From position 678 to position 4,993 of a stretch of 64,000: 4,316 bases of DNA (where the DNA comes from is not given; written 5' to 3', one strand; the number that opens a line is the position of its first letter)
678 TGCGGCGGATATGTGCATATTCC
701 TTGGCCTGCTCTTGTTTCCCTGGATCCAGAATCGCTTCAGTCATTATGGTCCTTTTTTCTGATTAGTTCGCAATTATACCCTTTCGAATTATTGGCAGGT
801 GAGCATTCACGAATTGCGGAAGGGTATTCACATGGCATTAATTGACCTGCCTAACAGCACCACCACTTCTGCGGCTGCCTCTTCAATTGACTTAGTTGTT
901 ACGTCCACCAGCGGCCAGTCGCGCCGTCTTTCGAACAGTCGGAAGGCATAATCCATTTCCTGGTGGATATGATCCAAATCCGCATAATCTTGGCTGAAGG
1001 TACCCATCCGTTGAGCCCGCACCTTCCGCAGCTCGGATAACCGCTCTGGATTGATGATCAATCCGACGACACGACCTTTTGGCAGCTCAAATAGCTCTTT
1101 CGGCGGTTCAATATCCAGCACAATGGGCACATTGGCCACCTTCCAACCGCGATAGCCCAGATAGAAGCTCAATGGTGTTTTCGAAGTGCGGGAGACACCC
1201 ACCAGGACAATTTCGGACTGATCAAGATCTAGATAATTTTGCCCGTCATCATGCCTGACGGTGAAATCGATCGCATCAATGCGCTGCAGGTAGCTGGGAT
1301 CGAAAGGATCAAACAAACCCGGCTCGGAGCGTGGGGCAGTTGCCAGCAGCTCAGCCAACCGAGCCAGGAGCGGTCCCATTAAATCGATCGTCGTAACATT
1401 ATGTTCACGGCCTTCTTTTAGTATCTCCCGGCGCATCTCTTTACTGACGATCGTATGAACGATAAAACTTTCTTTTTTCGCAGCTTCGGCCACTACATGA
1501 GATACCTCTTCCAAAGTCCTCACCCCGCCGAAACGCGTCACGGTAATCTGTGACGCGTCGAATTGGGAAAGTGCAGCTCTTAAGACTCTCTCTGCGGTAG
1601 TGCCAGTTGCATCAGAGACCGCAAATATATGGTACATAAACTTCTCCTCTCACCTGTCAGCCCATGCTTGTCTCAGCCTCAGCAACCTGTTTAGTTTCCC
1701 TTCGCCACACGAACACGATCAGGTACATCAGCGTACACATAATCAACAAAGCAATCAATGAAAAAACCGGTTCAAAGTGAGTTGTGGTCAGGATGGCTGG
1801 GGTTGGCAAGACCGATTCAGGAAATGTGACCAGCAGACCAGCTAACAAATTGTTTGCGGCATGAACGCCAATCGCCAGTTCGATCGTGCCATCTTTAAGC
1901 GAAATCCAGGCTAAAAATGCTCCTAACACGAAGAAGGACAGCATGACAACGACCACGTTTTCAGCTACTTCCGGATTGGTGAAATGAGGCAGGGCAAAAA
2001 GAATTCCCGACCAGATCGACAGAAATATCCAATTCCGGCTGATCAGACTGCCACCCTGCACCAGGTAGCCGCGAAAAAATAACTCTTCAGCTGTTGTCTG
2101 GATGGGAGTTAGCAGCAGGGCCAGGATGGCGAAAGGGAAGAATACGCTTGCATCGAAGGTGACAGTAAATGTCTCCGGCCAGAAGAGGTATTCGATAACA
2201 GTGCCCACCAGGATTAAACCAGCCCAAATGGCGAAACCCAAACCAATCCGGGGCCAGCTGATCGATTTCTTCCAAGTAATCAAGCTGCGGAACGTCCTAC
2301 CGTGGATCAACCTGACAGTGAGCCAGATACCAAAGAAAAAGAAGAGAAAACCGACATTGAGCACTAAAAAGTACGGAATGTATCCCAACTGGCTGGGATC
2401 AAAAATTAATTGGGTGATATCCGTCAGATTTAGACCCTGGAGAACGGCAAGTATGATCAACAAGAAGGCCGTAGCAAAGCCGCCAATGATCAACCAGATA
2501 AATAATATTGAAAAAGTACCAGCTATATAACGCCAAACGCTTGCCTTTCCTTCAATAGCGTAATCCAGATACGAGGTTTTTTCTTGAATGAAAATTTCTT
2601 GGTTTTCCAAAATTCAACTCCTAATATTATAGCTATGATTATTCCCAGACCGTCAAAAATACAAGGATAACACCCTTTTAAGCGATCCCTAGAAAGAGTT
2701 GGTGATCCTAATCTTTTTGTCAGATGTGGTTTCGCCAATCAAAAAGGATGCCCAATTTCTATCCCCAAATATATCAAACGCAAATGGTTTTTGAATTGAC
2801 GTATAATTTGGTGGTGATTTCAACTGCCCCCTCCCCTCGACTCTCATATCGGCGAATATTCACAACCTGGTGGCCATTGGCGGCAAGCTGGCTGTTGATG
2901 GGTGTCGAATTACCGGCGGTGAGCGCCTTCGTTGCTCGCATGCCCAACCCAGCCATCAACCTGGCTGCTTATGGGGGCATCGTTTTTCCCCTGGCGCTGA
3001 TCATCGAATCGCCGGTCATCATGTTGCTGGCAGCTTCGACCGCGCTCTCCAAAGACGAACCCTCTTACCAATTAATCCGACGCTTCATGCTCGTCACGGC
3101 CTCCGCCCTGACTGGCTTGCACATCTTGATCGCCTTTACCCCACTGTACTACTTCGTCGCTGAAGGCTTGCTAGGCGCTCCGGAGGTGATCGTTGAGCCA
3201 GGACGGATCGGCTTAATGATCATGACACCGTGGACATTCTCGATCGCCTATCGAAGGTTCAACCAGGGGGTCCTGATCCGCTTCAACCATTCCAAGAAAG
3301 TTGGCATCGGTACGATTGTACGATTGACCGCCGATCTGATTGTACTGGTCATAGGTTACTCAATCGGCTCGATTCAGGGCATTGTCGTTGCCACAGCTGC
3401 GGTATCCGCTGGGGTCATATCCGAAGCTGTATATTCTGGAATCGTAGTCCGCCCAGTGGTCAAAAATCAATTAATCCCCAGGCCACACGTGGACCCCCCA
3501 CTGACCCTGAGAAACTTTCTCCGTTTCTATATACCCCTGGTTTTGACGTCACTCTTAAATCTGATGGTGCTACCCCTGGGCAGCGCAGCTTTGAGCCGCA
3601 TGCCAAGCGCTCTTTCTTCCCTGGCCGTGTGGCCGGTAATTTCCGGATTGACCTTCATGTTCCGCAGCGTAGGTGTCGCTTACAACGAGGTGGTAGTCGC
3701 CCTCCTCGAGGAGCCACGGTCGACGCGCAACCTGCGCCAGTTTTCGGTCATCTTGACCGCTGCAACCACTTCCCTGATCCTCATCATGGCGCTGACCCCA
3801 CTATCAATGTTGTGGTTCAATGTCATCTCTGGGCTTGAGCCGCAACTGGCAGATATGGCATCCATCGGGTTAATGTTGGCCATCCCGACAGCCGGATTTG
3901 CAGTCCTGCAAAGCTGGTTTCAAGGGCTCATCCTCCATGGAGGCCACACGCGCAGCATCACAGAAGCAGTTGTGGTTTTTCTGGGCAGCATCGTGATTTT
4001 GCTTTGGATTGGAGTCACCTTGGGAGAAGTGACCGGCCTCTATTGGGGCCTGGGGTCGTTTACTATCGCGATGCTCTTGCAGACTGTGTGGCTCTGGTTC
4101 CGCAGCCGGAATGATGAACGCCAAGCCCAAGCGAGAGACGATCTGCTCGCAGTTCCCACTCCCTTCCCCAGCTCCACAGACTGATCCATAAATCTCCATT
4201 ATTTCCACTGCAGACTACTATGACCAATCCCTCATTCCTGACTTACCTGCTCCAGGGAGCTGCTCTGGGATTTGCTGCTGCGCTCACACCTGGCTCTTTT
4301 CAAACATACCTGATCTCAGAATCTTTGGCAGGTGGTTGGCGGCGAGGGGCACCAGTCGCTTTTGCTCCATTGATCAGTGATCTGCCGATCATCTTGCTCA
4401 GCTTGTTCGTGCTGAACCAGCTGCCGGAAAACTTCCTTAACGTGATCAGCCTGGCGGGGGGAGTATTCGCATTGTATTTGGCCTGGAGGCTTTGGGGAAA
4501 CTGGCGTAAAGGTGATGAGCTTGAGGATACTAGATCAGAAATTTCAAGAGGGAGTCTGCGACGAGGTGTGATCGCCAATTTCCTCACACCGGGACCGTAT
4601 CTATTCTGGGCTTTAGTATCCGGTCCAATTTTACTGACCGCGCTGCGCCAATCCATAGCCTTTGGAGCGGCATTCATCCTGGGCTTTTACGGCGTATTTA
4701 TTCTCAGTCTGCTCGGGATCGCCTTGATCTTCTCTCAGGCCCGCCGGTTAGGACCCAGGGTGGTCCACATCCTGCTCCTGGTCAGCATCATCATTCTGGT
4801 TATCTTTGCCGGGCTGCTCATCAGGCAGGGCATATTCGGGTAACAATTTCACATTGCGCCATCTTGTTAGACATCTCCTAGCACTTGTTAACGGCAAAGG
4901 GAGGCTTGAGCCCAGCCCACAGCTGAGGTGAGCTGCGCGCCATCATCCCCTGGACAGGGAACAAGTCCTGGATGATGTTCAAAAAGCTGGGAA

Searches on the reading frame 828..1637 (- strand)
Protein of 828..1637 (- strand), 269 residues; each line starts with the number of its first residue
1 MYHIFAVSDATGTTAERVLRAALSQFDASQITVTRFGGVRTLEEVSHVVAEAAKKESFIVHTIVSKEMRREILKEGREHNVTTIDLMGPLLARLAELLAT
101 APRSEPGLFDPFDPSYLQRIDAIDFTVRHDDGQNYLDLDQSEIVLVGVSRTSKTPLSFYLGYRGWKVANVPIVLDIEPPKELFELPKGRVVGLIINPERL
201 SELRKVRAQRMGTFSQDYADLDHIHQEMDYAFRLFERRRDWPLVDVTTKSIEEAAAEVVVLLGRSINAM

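Call 50: search_protein_families(library=pfam, proteins=[window:828-1637:-], max_evalue=0.00001)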
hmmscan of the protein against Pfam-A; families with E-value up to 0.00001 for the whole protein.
window:828-1637:- (269 aa): 1 family
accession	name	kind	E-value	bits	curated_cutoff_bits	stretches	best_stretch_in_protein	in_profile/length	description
PF03618.20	Kinase-PPPase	-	4.2e-88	295.7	23.5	1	4-258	1-255/256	Kinase/pyrophosphorylase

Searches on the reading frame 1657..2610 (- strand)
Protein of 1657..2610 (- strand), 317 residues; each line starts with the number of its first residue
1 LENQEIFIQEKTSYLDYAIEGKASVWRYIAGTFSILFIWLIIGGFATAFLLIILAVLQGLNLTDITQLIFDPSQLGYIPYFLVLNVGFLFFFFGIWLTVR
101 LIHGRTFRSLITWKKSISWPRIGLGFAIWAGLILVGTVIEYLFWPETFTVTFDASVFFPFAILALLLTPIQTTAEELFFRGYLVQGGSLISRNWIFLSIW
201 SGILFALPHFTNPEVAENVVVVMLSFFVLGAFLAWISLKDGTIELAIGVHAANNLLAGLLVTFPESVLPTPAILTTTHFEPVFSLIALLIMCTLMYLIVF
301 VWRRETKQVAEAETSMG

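Call 50: search_protein_families(library=pfam, proteins=[window:1657-2610:-], max_evalue=0.00001)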
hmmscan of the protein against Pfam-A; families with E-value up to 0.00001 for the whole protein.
window:1657-2610:- (317 aa): 1 family
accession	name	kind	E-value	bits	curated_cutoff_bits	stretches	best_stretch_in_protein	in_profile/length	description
PF02517.21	Rce1-like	-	6.9e-15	55.5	22.4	1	159-256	6-93/93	Type II CAAX prenyl endopeptidase Rce1-like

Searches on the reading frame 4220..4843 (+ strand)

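Call 50: search_protein_families(library=pfam, proteins=[window:4220-4843:+], max_evalue=0.00001)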
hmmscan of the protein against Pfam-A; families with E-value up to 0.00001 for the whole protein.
window:4220-4843:+ (207 aa): 1 family
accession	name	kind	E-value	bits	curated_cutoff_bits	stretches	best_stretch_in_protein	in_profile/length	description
PF01810.24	LysE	-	9.9e-14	51.7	25.6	1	19-203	2-192/193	LysE type translocator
